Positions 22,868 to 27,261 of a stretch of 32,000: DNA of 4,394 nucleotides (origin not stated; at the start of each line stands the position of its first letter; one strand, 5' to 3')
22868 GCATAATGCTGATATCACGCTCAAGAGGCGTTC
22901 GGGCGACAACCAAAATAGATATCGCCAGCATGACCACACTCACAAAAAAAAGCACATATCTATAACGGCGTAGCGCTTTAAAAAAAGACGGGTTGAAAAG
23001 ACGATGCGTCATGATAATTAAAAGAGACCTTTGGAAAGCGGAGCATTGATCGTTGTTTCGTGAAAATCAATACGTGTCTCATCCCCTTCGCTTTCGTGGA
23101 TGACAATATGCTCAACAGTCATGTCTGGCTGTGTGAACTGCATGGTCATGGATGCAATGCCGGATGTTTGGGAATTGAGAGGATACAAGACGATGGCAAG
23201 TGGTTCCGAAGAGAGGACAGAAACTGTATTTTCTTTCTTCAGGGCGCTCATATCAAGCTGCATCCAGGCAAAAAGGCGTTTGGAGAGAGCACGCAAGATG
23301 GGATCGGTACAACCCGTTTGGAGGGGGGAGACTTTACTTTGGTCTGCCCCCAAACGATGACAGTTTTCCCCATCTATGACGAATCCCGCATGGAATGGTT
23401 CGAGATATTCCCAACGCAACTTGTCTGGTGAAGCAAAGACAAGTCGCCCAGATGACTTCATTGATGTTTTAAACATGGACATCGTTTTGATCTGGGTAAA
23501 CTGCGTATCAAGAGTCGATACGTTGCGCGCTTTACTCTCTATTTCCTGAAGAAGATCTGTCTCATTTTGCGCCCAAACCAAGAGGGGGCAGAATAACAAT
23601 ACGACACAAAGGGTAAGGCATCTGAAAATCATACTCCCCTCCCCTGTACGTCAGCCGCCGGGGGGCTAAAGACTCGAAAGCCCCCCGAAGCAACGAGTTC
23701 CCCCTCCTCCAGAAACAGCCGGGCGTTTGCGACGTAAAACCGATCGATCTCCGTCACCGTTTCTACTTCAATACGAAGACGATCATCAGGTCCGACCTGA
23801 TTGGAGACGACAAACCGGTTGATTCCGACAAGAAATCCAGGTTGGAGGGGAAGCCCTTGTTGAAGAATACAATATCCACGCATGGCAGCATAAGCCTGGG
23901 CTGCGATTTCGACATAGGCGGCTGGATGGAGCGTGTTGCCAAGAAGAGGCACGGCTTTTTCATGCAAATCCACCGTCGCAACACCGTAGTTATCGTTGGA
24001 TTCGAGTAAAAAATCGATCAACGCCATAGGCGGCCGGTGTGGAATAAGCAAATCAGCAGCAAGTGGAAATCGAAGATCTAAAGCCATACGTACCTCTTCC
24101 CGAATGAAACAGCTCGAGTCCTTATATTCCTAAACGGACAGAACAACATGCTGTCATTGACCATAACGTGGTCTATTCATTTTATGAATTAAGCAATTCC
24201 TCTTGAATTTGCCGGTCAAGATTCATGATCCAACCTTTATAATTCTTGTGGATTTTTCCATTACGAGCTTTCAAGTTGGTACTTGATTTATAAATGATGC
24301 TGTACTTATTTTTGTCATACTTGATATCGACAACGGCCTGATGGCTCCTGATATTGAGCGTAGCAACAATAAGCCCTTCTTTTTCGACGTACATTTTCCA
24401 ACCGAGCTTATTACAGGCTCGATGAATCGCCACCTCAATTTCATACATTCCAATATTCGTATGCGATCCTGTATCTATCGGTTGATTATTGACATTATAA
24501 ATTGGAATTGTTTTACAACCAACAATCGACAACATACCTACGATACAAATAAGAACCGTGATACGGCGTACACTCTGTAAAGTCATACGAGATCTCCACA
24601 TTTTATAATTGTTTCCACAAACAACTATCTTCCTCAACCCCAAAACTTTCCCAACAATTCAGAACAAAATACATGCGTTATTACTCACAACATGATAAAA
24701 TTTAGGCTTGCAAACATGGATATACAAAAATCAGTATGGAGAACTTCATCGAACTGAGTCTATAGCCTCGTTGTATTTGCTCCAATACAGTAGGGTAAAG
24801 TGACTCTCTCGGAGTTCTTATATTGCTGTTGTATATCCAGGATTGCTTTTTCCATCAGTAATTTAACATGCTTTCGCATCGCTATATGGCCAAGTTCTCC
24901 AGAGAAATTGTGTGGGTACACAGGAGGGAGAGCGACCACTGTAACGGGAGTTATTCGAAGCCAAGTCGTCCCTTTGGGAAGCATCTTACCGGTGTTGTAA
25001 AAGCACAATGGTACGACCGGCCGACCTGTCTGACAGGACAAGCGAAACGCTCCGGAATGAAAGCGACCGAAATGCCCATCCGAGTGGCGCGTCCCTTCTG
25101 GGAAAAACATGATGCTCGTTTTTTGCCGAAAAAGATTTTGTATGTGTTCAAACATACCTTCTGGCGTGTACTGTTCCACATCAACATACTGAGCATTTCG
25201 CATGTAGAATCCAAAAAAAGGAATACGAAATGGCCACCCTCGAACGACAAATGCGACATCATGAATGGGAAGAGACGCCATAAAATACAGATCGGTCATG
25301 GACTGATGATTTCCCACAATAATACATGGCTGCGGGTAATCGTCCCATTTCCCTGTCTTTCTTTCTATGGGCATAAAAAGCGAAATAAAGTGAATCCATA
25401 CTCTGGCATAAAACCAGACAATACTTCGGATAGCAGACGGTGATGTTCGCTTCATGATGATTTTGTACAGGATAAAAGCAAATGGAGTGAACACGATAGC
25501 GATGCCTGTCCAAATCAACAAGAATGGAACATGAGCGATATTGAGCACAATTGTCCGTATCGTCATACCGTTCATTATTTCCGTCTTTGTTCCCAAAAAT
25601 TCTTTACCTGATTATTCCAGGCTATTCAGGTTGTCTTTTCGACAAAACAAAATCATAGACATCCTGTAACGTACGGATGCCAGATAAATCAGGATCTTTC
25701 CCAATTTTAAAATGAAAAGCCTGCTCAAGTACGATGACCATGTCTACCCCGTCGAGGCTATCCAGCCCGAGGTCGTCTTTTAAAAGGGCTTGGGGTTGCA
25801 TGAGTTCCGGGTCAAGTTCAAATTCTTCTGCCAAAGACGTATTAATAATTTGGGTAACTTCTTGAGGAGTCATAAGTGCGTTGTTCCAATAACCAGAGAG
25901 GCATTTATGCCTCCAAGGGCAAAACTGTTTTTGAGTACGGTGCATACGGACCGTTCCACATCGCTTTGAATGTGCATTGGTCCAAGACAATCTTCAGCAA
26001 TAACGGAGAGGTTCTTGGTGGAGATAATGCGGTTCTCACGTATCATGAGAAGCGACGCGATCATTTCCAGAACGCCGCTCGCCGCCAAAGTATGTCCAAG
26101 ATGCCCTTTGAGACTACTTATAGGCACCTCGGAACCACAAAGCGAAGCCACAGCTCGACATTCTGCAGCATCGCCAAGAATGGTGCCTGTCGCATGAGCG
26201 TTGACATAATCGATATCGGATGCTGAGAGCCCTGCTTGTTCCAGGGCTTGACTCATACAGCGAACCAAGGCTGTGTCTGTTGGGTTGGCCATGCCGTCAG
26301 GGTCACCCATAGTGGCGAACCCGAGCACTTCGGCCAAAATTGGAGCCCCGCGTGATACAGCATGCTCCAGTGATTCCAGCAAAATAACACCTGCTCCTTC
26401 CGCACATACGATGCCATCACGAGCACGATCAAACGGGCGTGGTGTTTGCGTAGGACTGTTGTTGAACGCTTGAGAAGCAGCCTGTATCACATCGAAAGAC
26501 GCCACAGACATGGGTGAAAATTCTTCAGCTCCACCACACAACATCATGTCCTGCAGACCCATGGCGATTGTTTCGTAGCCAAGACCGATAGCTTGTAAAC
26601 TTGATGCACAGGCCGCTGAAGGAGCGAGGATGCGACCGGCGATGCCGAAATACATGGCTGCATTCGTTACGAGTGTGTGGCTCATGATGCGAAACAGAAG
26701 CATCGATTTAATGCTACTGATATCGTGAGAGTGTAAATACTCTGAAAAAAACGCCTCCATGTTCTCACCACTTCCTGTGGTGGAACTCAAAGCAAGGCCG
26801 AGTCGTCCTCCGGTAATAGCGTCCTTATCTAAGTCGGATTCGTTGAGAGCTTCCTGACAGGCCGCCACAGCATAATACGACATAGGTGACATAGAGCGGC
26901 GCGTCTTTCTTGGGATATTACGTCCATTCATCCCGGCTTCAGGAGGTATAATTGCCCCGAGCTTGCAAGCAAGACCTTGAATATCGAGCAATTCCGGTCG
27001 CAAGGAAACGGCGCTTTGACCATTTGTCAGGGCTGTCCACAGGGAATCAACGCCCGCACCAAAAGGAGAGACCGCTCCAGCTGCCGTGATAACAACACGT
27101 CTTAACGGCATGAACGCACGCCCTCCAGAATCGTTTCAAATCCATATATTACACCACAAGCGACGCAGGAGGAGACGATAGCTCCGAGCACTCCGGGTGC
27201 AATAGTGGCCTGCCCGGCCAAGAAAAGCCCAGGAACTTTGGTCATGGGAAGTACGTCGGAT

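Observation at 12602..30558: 18-kb, 19-gene aryl-polyene-like type II PKS/FAS plus outer-membrane export operon with no aryl-starter genes and two embedded non-canonical enzymes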

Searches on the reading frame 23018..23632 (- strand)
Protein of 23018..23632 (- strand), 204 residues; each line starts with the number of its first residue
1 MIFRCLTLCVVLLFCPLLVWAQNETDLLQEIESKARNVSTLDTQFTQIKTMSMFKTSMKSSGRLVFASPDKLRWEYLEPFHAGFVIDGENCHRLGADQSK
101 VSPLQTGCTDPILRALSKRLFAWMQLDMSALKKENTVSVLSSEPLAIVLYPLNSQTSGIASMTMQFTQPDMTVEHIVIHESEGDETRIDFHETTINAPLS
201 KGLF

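Call 5: search_protein_families(library=pfam, proteins=[window:23018-23632:-], max_evalue=0.01)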
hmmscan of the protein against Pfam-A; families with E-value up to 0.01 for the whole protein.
window:23018-23632:- (204 aa): 1 family
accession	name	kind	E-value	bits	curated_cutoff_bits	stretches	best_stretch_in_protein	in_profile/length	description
PF03548.22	LolA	-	2.7e-19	70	23.6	1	37-204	2-162/165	Outer membrane lipoprotein carrier protein LolA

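Call 15: search_protein_families(library=ncbifam, proteins=[window:23018-23632:-], max_evalue=0.001)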
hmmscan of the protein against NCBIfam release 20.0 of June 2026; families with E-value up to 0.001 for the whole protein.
window:23018-23632:- (204 aa): 4 families
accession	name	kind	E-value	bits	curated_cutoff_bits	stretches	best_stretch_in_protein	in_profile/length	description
NF053544.1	LolA2_flexi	equivalog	1e-28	100.1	125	1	21-204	25-206/208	flexirubin biosynthesis/transport protein LolA2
TIGR00547.2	lolA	equivalog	2.9e-18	66.1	112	1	8-204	5-189/202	outer membrane lipoprotein periplasmic chaperone LolA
NF000661.0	PRK00031.1-3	equivalog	3.8e-06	26.4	255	1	28-101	39-117/225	outer membrane lipoprotein chaperone LolA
NF000663.1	PRK00031.2-1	exception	0.00022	20.8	120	0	10-81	4-61/168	LolA-like outer membrane lipoprotein chaperone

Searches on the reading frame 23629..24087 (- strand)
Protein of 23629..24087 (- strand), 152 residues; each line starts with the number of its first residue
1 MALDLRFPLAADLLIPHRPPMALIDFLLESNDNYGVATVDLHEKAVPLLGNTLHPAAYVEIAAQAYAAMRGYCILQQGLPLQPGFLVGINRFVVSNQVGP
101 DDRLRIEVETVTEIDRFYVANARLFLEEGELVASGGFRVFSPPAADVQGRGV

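Call 5: search_protein_families(library=pfam, proteins=[window:23629-24087:-], max_evalue=0.01)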
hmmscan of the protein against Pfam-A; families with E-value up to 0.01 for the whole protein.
window:23629-24087:- (152 aa): 1 family
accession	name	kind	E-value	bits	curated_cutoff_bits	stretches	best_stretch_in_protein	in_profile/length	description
PF22817.2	ApeP-like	-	0.0034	17.4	27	1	11-145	7-145/158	ApeP dehydratase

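Call 15: search_protein_families(library=ncbifam, proteins=[window:23629-24087:-], max_evalue=0.001)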
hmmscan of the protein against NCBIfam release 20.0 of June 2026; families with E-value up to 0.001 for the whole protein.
window:23629-24087:- (152 aa): 2 families
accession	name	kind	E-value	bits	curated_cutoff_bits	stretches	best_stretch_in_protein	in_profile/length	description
NF000582.1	PRK00006.1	equivalog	3.2e-05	23.9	113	1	14-135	8-131/137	3-hydroxyacyl-ACP dehydratase FabZ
TIGR01750.1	fabZ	equivalog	0.00022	21.1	155.15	0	14-135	9-135/141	3-hydroxyacyl-ACP dehydratase FabZ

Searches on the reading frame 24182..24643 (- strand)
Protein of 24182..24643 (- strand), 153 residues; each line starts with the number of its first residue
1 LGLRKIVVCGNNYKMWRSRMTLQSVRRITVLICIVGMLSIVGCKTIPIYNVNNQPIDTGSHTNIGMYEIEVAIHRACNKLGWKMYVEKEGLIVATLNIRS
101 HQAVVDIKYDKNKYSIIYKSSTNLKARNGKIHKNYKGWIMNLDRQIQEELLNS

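Call 5: search_protein_families(library=pfam, proteins=[window:24182-24643:-], max_evalue=0.01)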
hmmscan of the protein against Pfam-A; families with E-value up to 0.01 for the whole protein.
window:24182-24643:- (153 aa): 0 families

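Call 15: search_protein_families(library=ncbifam, proteins=[window:24182-24643:-], max_evalue=0.001)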
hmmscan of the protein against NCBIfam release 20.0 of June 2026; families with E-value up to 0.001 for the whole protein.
window:24182-24643:- (153 aa): 0 families

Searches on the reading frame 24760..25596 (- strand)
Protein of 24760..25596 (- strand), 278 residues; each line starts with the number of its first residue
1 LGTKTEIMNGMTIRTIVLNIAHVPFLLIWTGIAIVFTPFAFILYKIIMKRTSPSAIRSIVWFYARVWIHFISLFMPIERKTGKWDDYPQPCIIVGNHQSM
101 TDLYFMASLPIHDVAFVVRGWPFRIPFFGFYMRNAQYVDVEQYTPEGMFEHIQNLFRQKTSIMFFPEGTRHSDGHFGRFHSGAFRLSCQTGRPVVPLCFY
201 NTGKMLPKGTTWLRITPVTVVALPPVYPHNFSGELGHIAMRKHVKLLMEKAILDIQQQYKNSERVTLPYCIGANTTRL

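Call 5: search_protein_families(library=pfam, proteins=[window:24760-25596:-], max_evalue=0.01)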
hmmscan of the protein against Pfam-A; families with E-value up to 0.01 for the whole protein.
window:24760-25596:- (278 aa): 1 family
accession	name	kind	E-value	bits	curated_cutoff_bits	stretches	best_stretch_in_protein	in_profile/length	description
PF01553.26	Acyltransferase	-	4.1e-20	72.4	23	1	89-199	14-131/132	Acyltransferase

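Call 15: search_protein_families(library=ncbifam, proteins=[window:24760-25596:-], max_evalue=0.001)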
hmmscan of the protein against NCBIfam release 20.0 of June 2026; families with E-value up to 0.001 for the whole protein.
window:24760-25596:- (278 aa): 5 families
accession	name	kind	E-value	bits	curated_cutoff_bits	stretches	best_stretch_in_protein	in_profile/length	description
TIGR00530.1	AGP_acyltrn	subfamily_domain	1.1e-17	64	102.95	1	88-199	13-129/130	1-acylglycerol-3-phosphate O-acyltransferase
NF011593.0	PRK15018.1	equivalog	3.4e-11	43.4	501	1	79-261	56-238/245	1-acylglycerol-3-phosphate O-acyltransferase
NF006386.0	PRK08633.1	equivalog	1.5e-07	29.5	1221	1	90-197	442-549/1147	acyl-[ACP]--phospholipid O-acyltransferase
NF052553.1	LyOrLpactfOlsABRUA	equivalog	3.9e-06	26.2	300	1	32-174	12-150/263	lyso-ornithine lipid O-acyltransferase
NF005291.0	PRK06814.1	equivalog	0.00097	17.1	1349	1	9-201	384-565/1140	acyl-[ACP]--phospholipid O-acyltransferase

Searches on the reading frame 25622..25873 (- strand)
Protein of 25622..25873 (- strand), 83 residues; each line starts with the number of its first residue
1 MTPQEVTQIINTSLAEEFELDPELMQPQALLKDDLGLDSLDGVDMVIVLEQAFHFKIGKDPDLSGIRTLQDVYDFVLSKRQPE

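Call 5: search_protein_families(library=pfam, proteins=[window:25622-25873:-], max_evalue=0.01)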
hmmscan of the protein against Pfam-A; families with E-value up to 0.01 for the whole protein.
window:25622-25873:- (83 aa): 2 families
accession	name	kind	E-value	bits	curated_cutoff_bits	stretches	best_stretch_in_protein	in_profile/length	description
PF00550.31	PP-binding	-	3.9e-07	30.7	20.8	1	12-76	5-67/67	Phosphopantetheine attachment site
PF14573.12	PP-binding_2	-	0.00058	20.5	32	1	32-81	41-89/96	Acyl-carrier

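Call 15: search_protein_families(library=ncbifam, proteins=[window:25622-25873:-], max_evalue=0.001)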
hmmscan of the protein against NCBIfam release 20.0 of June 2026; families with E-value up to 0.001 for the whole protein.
window:25622-25873:- (83 aa): 12 families
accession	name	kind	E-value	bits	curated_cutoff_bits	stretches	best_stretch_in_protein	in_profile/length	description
NF002148.0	PRK00982.1-2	subfamily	3.6e-15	55.6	71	1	5-80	4-78/79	acyl carrier protein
NF003757.0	PRK05350.1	equivalog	1.4e-14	54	65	1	2-77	3-77/83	acyl carrier protein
NF002150.0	PRK00982.1-4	subfamily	6.8e-13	48.7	66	1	1-79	1-78/80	acyl carrier protein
TIGR00517.1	acyl_carrier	equivalog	6.1e-11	42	70.45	1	4-78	2-75/77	acyl carrier protein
NF002149.0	PRK00982.1-3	equivalog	3.4e-10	39.7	106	1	6-80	4-77/78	acyl carrier protein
NF006031.0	PRK08172.1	equivalog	3.9e-10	40.2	76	1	7-76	10-74/82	acyl carrier protein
NF009104.0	PRK12449.1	equivalog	1.1e-09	38.1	70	1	24-79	24-78/80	acyl carrier protein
NF002151.0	PRK00982.1-5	equivalog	1.9e-09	37.5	92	1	7-78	5-75/78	acyl carrier protein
NF002147.0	PRK00982.1-1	equivalog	5.7e-08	32.5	84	1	3-79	5-80/83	acyl carrier protein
NF058660.1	cispen_ACP_AmcB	equivalog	2.8e-06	27.4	80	1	5-79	5-78/80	cispentacin biosynthesis acyl carrier protein AmcB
NF040636.1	AcpM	exception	2.9e-06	27.2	146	1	16-76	16-75/93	meromycolate extension acyl carrier protein AcpM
NF005079.0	PRK06508.1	equivalog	1e-05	25.8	83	1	12-58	10-56/93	acyl carrier protein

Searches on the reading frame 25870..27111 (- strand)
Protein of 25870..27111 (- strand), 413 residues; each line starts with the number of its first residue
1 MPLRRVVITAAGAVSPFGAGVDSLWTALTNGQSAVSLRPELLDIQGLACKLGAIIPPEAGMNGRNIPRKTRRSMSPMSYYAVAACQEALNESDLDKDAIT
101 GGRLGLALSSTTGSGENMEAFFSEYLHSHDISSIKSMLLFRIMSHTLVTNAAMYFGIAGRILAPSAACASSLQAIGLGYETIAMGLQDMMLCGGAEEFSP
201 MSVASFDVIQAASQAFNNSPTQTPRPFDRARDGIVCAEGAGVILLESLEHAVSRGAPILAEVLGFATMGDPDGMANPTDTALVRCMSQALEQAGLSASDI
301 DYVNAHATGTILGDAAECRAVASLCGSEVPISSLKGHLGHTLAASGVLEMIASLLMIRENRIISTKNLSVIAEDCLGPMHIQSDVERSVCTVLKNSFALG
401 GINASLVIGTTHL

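Call 5: search_protein_families(library=pfam, proteins=[window:25870-27111:-], max_evalue=0.01)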
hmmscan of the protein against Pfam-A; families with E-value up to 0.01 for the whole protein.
window:25870-27111:- (413 aa): 3 families
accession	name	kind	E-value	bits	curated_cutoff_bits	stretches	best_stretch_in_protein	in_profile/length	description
PF00109.32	ketoacyl-synt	-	2.5e-37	129.3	20.8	1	4-251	2-252/252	Beta-ketoacyl synthase, N-terminal domain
PF02801.28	Ketoacyl-synt_C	-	6.1e-29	100.9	20.8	1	259-368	1-118/119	Beta-ketoacyl synthase, C-terminal domain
PF00108.29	Thiolase_N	-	7.9e-06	25.9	26.4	1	165-209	82-127/260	Thiolase, N-terminal domain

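Call 15: search_protein_families(library=ncbifam, proteins=[window:25870-27111:-], max_evalue=0.001)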
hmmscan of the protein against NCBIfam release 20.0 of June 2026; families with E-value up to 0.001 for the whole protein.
window:25870-27111:- (413 aa): 33 families (the best 25 are shown)
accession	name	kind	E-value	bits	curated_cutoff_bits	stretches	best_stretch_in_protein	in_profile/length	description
NF006587.0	PRK09116.1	equivalog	9e-111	370.5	470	1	4-409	2-405/408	beta-ketoacyl-ACP synthase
NF005589.0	PRK07314.1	subfamily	2.1e-91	306.7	387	1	3-409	3-410/413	beta-ketoacyl-ACP synthase II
TIGR03150.1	fabF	equivalog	3.8e-91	305.8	493.75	1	4-408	1-406/407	beta-ketoacyl-ACP synthase II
NF004970.0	PRK06333.1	subfamily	1.2e-82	278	525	1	3-408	3-419/424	beta-ketoacyl-ACP synthase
NF005935.0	PRK07967.1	equivalog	1.3e-76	258.1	630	1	3-408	1-401/406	beta-ketoacyl-ACP synthase I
NF005490.0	PRK07103.1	equivalog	1.8e-59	201.9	445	1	4-409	4-411/414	polyketide beta-ketoacyl:acyl carrier protein synthase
NF006274.0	PRK08439.1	equivalog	2.3e-58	197.9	621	1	3-407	1-402/406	beta-ketoacyl-ACP synthase II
NF006434.0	PRK08722.1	equivalog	9.2e-58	196.1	759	1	2-408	2-411/414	beta-ketoacyl-ACP synthase II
NF005076.0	PRK06501.1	equivalog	6.2e-55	186.8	629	1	6-410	13-422/425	beta-ketoacyl-ACP synthase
NF005916.1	PRK07910.1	equivalog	2.4e-54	184.9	560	1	4-410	12-417/418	KasA/KasB family beta-ketoacyl-ACP synthase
NF006618.0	PRK09185.1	subfamily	3e-52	178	407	1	5-411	4-393/394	beta-ketoacyl-ACP synthase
NF004618.0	PRK05952.1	equivalog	4.6e-52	177.2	455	1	5-410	3-382/384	beta-ketoacyl-ACP synthase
NF058662.1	cispenta_AmcF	equivalog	1.1e-42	146.3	325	1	145-408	106-367/369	cispentacin biosynthesis acyltransferase subunit AmcF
NF045894.1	PKS_plus_SDR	equivalog_domain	4.3e-33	114.1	1740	1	144-363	149-371/1515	type I polyketide synthase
NF040607.1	mycolic_Pks13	equivalog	5.1e-27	93.8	2100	1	143-367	245-474/1680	polyketide synthase Pks13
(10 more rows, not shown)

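Call 45: search_solved_structures(query=window:25870-27111:-, max_evalue=1e-40)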
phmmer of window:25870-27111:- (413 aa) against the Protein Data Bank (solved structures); distinct sequences matched with E-value up to 1e-40: 67 (the best 60 are shown).
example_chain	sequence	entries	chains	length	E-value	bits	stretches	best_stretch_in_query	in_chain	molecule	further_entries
4ewg_A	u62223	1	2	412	3.1e-86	293.2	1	3-408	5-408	Beta-ketoacyl synthase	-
7f27_A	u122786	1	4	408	2.7e-78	267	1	3-408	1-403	3-oxoacyl-(Acyl-carrier-protein) synthase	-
3oyt_A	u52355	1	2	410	2.2e-62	214.7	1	3-408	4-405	3-oxoacyl-[acyl-carrier-protein] synthase I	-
3kzu_A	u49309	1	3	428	2.1e-61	211.4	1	3-408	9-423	3-oxoacyl-(Acyl-carrier-protein) synthase ii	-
1ox0_A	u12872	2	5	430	4.8e-61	210.3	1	1-407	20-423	Beta ketoacyl-acyl carrier protein synthase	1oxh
2alm_A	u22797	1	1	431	8.7e-60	206.1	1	1-407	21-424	3-oxoacyl-(acyl-carrier-protein) synthase II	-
1dd8_A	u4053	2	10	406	1.1e-58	202.6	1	3-408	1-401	BETA-KETOACYL [ACYL CARRIER PROTEIN] SYNTHASE I | KETOACYL SYNTHASE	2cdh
2rjt_A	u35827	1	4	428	3.3e-58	200.9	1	1-407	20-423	Beta-ketoacyl-ACP synthase II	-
5kof_B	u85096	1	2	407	3.5e-58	200.8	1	3-408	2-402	3-oxoacyl-[acyl-carrier-protein] synthase 1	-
1fj4_A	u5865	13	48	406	4.2e-58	200.6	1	4-408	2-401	BETA-KETOACYL-[ACYL CARRIER PROTEIN] SYNTHASE I | BETA-KETOACYL ACYL CARRIER PROTEIN SYNTHASE I | 3-oxoacyl-[acyl-carrier-protein] synthase I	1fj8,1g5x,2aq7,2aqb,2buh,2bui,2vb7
7sqi_A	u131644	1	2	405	4.3e-58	200.6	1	4-408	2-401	Beta-ketoacyl-ACP synthase I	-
6okg_A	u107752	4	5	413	4.7e-58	200.4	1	2-408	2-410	3-oxoacyl-[acyl-carrier-protein] synthase 2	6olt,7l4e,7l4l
7sz9_A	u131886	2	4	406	6.6e-58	199.9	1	4-408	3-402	3-oxoacyl-[acyl-carrier-protein] synthase 1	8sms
4xox_A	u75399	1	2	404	7.1e-58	199.8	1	3-408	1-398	3-oxoacyl-ACP synthase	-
2byw_A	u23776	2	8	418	7.3e-58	199.8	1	3-408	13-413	3-OXOACYL-[ACYL-CARRIER-PROTEIN] SYNTHASE I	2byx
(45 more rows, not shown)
